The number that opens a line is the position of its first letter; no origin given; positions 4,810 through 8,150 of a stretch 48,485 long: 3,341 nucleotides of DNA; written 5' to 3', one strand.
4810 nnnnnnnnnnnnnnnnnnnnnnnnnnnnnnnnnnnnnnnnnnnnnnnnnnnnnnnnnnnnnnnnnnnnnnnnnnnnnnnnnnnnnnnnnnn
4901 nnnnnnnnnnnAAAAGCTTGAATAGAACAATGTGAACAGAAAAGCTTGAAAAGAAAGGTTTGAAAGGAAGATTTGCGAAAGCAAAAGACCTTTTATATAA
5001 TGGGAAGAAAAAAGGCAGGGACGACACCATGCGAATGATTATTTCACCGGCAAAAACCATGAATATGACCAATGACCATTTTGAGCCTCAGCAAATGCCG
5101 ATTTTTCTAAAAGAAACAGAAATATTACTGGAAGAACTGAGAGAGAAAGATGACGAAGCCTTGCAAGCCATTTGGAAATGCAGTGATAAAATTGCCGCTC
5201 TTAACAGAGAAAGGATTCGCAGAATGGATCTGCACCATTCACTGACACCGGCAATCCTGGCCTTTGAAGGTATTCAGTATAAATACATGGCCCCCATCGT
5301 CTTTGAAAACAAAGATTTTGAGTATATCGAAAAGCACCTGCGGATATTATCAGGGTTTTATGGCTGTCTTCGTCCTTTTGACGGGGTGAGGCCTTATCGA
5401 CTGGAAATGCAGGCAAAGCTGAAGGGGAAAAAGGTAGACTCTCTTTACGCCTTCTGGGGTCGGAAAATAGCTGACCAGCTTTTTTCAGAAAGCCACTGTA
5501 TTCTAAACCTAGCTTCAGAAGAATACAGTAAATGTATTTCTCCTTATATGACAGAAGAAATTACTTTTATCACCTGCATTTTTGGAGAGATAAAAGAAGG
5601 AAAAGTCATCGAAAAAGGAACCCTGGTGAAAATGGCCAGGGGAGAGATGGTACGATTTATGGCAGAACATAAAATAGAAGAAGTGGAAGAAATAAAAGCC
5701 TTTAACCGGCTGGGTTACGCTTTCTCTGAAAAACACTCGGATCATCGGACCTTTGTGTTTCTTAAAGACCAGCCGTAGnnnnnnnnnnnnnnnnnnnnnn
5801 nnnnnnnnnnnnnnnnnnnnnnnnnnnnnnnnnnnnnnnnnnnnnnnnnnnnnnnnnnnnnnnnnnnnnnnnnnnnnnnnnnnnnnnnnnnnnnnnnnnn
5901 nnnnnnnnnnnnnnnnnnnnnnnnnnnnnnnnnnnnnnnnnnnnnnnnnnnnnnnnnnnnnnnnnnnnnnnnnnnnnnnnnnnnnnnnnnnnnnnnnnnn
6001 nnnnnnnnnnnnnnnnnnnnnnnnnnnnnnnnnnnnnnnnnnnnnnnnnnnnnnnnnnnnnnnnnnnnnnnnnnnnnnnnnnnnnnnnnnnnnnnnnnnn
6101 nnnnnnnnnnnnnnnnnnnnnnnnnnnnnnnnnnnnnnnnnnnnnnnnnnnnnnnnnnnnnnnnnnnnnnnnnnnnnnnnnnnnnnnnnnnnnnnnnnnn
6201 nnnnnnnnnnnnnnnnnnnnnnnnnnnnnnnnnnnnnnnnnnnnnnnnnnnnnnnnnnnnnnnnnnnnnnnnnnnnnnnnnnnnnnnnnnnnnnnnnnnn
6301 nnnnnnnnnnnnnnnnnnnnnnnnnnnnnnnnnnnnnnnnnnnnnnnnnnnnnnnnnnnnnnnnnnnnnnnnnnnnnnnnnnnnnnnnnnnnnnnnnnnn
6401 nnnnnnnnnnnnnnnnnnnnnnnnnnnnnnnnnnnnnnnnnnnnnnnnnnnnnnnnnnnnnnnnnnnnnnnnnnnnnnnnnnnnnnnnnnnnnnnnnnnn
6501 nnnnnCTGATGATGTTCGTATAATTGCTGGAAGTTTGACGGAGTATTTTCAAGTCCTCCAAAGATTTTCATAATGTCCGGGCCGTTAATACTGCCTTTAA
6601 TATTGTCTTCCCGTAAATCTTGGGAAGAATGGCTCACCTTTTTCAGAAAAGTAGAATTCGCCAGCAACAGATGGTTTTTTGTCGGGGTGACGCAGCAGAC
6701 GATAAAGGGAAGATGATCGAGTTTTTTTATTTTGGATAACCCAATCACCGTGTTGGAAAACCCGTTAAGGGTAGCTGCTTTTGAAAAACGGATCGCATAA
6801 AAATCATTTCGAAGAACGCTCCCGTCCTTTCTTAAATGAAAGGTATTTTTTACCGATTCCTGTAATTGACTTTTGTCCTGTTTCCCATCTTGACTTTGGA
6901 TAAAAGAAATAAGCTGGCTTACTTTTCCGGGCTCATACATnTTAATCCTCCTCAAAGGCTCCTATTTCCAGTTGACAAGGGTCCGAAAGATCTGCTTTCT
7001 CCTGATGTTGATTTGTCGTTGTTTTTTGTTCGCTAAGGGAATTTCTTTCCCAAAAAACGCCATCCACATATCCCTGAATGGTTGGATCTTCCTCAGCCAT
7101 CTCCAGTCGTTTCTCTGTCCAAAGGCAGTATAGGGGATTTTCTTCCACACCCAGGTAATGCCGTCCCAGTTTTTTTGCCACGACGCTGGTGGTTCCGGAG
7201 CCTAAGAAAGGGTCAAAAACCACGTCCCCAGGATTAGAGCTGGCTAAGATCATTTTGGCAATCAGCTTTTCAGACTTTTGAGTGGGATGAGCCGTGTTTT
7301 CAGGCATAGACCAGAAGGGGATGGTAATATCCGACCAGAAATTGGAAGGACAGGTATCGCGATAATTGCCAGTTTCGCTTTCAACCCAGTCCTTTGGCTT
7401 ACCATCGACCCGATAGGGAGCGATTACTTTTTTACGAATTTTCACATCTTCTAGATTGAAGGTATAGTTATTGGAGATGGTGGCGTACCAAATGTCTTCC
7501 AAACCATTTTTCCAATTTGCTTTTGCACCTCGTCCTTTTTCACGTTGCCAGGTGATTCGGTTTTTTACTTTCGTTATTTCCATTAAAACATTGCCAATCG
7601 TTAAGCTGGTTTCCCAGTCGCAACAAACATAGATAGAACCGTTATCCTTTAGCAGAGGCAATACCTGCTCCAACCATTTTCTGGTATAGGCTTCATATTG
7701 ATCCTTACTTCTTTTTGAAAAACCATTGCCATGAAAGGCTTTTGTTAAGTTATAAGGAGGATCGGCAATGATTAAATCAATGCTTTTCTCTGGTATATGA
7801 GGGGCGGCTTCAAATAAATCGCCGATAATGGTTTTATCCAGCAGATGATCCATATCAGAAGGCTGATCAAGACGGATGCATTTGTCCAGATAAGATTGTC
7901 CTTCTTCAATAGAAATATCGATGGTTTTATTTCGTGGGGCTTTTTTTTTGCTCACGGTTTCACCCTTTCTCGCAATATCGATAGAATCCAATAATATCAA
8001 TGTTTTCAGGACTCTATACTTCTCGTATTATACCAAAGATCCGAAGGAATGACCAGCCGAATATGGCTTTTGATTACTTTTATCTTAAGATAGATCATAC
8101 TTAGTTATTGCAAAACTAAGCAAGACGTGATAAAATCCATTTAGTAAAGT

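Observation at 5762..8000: Compact type II R-M cassette with an unrecognisable endonuclease, inserted between yaaA and rpmB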

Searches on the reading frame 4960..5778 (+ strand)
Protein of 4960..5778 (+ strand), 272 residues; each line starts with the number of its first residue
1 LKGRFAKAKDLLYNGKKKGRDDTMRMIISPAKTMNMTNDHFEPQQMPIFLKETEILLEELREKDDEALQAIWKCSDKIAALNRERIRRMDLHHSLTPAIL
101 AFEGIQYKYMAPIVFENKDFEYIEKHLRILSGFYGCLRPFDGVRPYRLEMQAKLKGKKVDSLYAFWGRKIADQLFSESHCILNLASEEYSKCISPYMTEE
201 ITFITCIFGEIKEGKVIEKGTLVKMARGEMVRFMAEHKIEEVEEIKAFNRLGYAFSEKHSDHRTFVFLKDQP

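Call 3: search_protein_families(library=pfam, proteins=[window:4960-5778:+], max_evalue=0.1)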
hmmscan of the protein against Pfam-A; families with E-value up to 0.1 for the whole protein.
window:4960-5778:+ (272 aa): 2 families
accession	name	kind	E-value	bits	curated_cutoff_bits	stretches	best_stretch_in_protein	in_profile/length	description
PF03883.20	H2O2_YaaD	-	1.3e-79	267.5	29.6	1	24-258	1-235/236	Peroxide stress protein YaaA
PF21818.3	DUF6884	-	0.00092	19.8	30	1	125-206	38-119/135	Family of unknown function (DUF6884)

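Call 4: search_protein_families(library=ncbifam, proteins=[window:4960-5778:+], max_evalue=0.1)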
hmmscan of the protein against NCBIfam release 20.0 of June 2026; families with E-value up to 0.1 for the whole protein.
window:4960-5778:+ (272 aa): 9 families
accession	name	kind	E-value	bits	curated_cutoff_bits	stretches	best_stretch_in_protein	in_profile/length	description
NF002543.0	PRK02101.1-4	equivalog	1.8e-82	276.6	204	1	24-270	1-242/244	peroxide stress protein YaaA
NF002542.0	PRK02101.1-3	equivalog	3.2e-63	213.3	278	1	24-270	1-255/258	peroxide stress protein YaaA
NF002541.0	PRK02101.1-1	equivalog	1.3e-53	182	368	1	24-271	1-256/258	peroxide stress protein YaaA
NF002547.0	PRK02101.2-5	equivalog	2.4e-46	158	392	1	24-270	1-254/255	peroxide stress protein YaaA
NF002548.0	PRK02101.2-6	equivalog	2.3e-10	40.4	391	1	64-236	48-214/251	peroxide stress protein YaaA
NF002546.0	PRK02101.2-4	equivalog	8.9e-10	38.5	321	1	52-249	33-224/245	peroxide stress protein YaaA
NF002545.0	PRK02101.2-3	equivalog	7e-07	29.1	324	1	97-234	79-220/265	peroxide stress protein YaaA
NF002544.0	PRK02101.2-1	equivalog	1.1e-05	24.8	339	1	84-238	64-215/248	peroxide stress protein YaaA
NF047701.1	B9T54_RS14040_fam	subfamily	0.017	15.3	120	1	105-129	7-29/70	B9T54_RS14040 family protein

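Call 12: find_related_loci(query=window:4960-5778:+, collection=genome_contigs, flank=8000)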
Query window:4960-5778:+ (272 aa) in genome_contigs; peptide patterns used: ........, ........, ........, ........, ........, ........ (x = any residue, [..] = any of these).
87 stretches matched a pattern; 28 encode a relative of the query (tblastn E <= 1e-3); 28 distinct loci.
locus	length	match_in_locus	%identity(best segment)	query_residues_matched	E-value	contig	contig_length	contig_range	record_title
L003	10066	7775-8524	67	20-269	1e-117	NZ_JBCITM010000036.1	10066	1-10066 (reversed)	Anoxynatronum sibiricum strain Z-7981 NODE_36_length_10066_cov_67.193883, whole genome shotgun sequence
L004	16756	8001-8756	66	20-271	3e-114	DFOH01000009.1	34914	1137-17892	MAG TPA_asm: Firmicutes bacterium UBA3546 UBA3546_contig_1071, whole genome shotgun sequence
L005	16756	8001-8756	65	20-271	4e-112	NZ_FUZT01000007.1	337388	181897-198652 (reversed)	Maledivibacter halophilus strain M1, whole genome shotgun sequence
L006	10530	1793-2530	64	24-269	5e-109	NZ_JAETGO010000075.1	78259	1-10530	Sporosalibacterium faouarense strain SOL3f37 294, whole genome shotgun sequence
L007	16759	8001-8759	63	17-269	2e-108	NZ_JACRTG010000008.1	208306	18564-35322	Paratissierella segnis strain BX21 BX-21_ctg0008, whole genome shotgun sequence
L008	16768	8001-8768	62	10-271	7e-108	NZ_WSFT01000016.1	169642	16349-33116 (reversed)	Anaeromonas frigoriresistens strain D2Q-11 254-169642-31111574, whole genome shotgun sequence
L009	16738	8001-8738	61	24-269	3e-107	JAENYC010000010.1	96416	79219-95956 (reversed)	MAG: Haloplasma contractile isolate B5_bin.1 B5_bin1_NODE_104_length_96416_cov_9.970953, whole genome shotgun sequence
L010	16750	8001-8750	62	20-269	2e-106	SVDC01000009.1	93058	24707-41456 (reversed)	MAG: Cellulosilyticum sp. isolate SIG270 NODE_154_length_93058_cov_22.190931, whole genome shotgun sequence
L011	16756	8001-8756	62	18-269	1e-105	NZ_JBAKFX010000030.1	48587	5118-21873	Dethiothermospora halolimnae strain SD1 NODE_30_length_48587_cov_216.261081, whole genome shotgun sequence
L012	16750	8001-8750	63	20-269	9e-106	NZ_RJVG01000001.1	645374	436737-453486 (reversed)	Mobilisporobacter senegalensis strain DSM 26537 Ga0244700_101, whole genome shotgun sequence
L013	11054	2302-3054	62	20-270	7e-104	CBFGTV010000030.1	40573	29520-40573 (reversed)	MAG TPA_asm: uncultured Clostridiaceae bacterium isolate SRR17295758_concoct_140 genome assembly, contig: ERZ23579493.60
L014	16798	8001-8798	60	6-271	5e-103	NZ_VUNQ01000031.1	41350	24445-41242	Tissierella pigra strain WCA3-693-APC-4 seq31, whole genome shotgun sequence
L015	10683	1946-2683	61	24-269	3e-100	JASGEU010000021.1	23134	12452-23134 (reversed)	MAG: Mobilitalea sp. isolate 7M009 JMF-2106-05-0007A.bin.9_20, whole genome shotgun sequence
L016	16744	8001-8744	60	24-271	2e-97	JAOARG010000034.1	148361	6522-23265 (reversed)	MAG: Bacillota bacterium isolate McBI.64 contig_70112, whole genome shotgun sequence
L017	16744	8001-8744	55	24-271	6e-96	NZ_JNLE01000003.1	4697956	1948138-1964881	Clostridium sp. KNHs205 BR73DRAFT_scf7180000000014_quiver.3_C, whole genome shotgun sequence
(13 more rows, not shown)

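Call 36: find_encoding_contigs(protein=window:5029-5778:+, flank=10000, max_places=6)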
Protein window:5029-5778:+ (249 aa): 1 contig read that carries it; 1 place shown.
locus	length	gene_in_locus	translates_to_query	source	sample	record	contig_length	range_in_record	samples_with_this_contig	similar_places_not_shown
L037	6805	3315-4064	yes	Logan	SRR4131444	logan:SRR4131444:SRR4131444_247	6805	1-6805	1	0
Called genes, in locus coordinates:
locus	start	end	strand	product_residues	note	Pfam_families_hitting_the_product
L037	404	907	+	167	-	PF09512:ThiW, PF12822:ECF_trnsprt (weak)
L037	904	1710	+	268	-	PF08543:Phos_pyr_kin, PF00294:PfkB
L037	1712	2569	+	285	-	PF01256:Carb_kinase, PF02110:HK, PF08543:Phos_pyr_kin (weak)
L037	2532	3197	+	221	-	PF02581:TMP-TENI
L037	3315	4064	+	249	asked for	PF03883:H2O2_YaaD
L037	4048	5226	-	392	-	-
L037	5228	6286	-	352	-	PF01555:N6_N4_Mtase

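Call 38: find_related_loci(query=window:5029-5778:+, collection=metagenome_contigs, flank=6000)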
Query window:5029-5778:+ (249 aa) in metagenome_contigs; peptide patterns used: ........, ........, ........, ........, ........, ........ (x = any residue, [..] = any of these).
78 stretches matched a pattern; 11 encode a relative of the query (tblastn E <= 1e-3); 11 distinct loci.
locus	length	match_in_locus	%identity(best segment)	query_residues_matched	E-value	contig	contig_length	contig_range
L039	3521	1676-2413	64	1-246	5e-112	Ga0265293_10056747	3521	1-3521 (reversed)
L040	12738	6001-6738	64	1-246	1e-108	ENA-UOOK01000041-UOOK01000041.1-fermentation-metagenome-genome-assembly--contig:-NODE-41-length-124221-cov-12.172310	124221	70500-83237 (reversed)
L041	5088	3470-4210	60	1-247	5e-99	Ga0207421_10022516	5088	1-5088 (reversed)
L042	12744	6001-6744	55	1-248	9e-97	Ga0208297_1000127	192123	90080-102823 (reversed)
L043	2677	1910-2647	52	1-246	3e-89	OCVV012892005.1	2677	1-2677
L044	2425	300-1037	52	1-246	1e-89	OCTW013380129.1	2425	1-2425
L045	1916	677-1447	52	1-244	1e-87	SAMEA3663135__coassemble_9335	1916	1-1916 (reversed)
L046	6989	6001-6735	43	1-246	7e-70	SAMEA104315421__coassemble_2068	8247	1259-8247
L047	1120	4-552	54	62-244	1e-69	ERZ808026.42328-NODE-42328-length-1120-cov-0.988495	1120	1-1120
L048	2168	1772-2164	53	1-131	2e-44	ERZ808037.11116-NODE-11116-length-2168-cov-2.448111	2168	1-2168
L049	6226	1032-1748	40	1-246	8e-43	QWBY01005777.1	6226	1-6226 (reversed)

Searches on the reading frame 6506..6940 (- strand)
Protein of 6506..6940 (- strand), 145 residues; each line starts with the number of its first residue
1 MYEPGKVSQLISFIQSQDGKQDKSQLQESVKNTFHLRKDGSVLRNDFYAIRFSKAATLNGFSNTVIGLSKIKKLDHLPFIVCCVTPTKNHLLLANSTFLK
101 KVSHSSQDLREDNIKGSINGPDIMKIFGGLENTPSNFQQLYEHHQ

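Call 65: predict_structure(alignment_id=A3)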
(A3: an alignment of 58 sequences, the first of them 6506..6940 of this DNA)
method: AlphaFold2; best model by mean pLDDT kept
length: 145 residues; sequences in the alignment: 58
mean_pLDDT: 95.3   pTM: 0.89
mean pLDDT of the five models: 95.3, 94.5, 93.8, 93.7, 93.1
residues with pLDDT >= 90: 130; 70-90: 15; 50-70: 0; < 50: 0
segments of 3 or more residues with pLDDT < 50: none
pLDDT, mean of each block of 10 residues (from residue 1): 97 98 97 98 98 96 93 97 98 97 80 87 97 98 97
secondary structure, 60 per line:
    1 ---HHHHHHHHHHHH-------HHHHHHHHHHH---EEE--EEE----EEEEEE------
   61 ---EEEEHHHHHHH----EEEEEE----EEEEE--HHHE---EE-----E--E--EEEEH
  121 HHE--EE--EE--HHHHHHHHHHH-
elements in order: H4-15 H23-33 E37-39 E42-44 E49-54 E64-67 H68-74 E79-84 E89-93 E116-119 H134-144

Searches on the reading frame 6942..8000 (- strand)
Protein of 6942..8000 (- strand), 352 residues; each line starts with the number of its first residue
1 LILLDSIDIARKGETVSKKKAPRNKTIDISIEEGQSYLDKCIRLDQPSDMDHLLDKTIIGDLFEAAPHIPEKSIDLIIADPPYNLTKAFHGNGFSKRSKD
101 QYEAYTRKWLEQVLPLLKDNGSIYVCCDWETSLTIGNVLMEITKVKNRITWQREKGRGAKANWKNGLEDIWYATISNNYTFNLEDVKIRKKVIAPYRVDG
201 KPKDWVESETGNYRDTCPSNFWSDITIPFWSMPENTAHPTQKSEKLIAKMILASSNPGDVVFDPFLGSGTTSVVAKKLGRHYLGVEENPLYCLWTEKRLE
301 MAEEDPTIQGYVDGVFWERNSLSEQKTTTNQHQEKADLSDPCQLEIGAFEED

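Call 3: search_protein_families(library=pfam, proteins=[window:6942-8000:-], max_evalue=0.1)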
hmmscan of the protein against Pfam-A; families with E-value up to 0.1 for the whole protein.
window:6942-8000:- (352 aa): 5 families
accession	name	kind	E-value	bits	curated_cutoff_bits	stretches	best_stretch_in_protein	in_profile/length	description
PF01555.25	N6_N4_Mtase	-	5.7e-42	144.6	26.7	1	74-293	1-217/221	DNA methylase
PF01170.24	UPF0020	-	0.0011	19.1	22.3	0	239-283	9-54/197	RMKL-like, methyltransferase domain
PF02384.22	N6_Mtase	-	0.0024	17.7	20.4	0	56-128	108-184/311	N-6 DNA Methylase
PF02086.21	MethyltransfD12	-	0.014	15.6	22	0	257-284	20-47/253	D12 class N6 adenine-specific DNA methyltransferase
PF07669.17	Eco57I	-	0.087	13.3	25.3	0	68-123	67-130/171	Eco57I restriction-modification methylase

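Call 4: search_protein_families(library=ncbifam, proteins=[window:6942-8000:-], max_evalue=0.1)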
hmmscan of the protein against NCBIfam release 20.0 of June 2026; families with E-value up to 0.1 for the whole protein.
window:6942-8000:- (352 aa): 4 families
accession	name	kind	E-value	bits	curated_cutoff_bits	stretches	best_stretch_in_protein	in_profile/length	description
NF008572.0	PRK11524.1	equivalog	3.5e-41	141.2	292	1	56-304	16-261/294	adenine-specific DNA-methyltransferase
NF050803.1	DnaMtaseCcrMCaul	equivalog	8.8e-36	123.5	830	2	235-303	183-251/350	adenine-specific DNA-methyltransferase CcrM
NF010253.0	PRK13699.1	subfamily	6.4e-16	58.7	244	2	217-300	125-206/226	DNA methyltransferase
TIGR01177.1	TIGR01177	hypoth_equivalog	0.00087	18.7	316.55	0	69-126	242-293/330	TIGR01177 family methyltransferase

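Call 5: search_protein_families(library=padloc, proteins=[window:6942-8000:-], max_evalue=0.1)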
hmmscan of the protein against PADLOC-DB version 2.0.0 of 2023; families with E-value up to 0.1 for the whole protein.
window:6942-8000:- (352 aa): 76 families (the best 25 are shown)
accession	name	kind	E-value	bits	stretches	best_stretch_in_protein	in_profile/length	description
PDLC03371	MTase_II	-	3.1e-66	221.6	1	54-304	10-257/260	Type II methyltransferase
PDLC03299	MTase_II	-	2.1e-54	183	1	55-304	15-262/296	Type II methyltransferase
PDLC03320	MTase_II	-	8.8e-45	151.1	1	60-304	38-279/289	Type II methyltransferase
PDLC03216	MTase_II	-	1.7e-38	130.6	2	236-304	192-260/364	Type II methyltransferase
PDLC03738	oMTase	-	1.6e-37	127.1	2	236-303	202-269/376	orphan methyltransferase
PDLC03230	MTase_II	-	3.5e-27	93.6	1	52-291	33-274/360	Type II methyltransferase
PDLC03387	MTase_II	-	6.4e-27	92.4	2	160-301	159-277/289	Type II methyltransferase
PDLC03300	MTase_II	-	8e-27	92.1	1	100-300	84-277/302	Type II methyltransferase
PDLC03265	MTase_II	-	1.9e-26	91.3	2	58-165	28-135/333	Type II methyltransferase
PDLC03353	MTase_II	-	3e-25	87.2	1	58-304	13-255/260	Type II methyltransferase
PDLC03238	MTase_II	-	3.2e-25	87.1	1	51-322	120-383/428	Type II methyltransferase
PDLC03339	MTase_II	-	9.5e-25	85.2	1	59-301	8-273/399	Type II methyltransferase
PDLC03635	MTase_III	-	9.1e-21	72.2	2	159-287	445-560/708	Type III methyltransferase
PDLC03302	MTase_II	-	2.8e-19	67.3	2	237-299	198-260/626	Type II methyltransferase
PDLC03228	MTase_II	-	3.6e-19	67.5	2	229-302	135-208/227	Type II methyltransferase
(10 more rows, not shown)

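Call 7: search_solved_structures(query=window:6942-8000:-, max_evalue=0.001)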
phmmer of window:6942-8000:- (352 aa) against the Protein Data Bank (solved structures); distinct sequences matched with E-value up to 0.001: 12.
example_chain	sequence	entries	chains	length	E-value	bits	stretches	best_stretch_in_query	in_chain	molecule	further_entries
9c3u_A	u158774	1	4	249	1.1e-40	143.1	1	61-299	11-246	Methyltransferase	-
8urk_A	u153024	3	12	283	1.2e-40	143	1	61-299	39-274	Methyltransferase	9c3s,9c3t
1g60_A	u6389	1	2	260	1.1e-29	106.8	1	62-292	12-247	Adenine-specific Methyltransferase MboIIA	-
6pbd_A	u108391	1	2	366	7.9e-28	100.8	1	57-299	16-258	Modification methylase CcrMI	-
5hek_A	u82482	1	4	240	9.5e-20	74.2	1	227-301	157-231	Adenine specific DNA methyltransferase (DpnA)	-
5hfj_A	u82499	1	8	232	1.5e-19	73.5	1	227-300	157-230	Adenine specific DNA methyltransferase (DpnA)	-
1nw8_A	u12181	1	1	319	3.7e-18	69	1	60-308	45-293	MODIFICATION METHYLASE RSRI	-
1eg2_A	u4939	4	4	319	5e-18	68.5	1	60-308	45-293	MODIFICATION METHYLASE RSRI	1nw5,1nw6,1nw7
8s9n_A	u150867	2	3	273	1e-11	47.7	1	229-300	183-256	DNA cytosine-N4 methyltransferase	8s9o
8s9m_A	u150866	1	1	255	1.6e-11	47.1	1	229-300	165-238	DNA cytosine-N4 methyltransferase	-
2zie_A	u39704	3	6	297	4.6e-11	45.6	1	236-299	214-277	Putative modification methylase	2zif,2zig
1boo_A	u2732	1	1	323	3e-06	29.8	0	236-293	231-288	PROTEIN (N-4 CYTOSINE-SPECIFIC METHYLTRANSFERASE PVU II)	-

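Call 16: search_solved_structures(query=window:6942-8000:-, max_evalue=1e-25, show_alignments=3)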
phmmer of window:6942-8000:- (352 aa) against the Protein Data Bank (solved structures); distinct sequences matched with E-value up to 1e-25: 4.
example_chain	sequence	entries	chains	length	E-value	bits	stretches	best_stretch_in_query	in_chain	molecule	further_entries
9c3u_A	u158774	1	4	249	1.1e-40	143.1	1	61-299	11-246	Methyltransferase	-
8urk_A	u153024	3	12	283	1.2e-40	143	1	61-299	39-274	Methyltransferase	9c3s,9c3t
1g60_A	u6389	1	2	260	1.1e-29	106.8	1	62-292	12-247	Adenine-specific Methyltransferase MboIIA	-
6pbd_A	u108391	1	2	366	7.9e-28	100.8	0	57-299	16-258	Modification methylase CcrMI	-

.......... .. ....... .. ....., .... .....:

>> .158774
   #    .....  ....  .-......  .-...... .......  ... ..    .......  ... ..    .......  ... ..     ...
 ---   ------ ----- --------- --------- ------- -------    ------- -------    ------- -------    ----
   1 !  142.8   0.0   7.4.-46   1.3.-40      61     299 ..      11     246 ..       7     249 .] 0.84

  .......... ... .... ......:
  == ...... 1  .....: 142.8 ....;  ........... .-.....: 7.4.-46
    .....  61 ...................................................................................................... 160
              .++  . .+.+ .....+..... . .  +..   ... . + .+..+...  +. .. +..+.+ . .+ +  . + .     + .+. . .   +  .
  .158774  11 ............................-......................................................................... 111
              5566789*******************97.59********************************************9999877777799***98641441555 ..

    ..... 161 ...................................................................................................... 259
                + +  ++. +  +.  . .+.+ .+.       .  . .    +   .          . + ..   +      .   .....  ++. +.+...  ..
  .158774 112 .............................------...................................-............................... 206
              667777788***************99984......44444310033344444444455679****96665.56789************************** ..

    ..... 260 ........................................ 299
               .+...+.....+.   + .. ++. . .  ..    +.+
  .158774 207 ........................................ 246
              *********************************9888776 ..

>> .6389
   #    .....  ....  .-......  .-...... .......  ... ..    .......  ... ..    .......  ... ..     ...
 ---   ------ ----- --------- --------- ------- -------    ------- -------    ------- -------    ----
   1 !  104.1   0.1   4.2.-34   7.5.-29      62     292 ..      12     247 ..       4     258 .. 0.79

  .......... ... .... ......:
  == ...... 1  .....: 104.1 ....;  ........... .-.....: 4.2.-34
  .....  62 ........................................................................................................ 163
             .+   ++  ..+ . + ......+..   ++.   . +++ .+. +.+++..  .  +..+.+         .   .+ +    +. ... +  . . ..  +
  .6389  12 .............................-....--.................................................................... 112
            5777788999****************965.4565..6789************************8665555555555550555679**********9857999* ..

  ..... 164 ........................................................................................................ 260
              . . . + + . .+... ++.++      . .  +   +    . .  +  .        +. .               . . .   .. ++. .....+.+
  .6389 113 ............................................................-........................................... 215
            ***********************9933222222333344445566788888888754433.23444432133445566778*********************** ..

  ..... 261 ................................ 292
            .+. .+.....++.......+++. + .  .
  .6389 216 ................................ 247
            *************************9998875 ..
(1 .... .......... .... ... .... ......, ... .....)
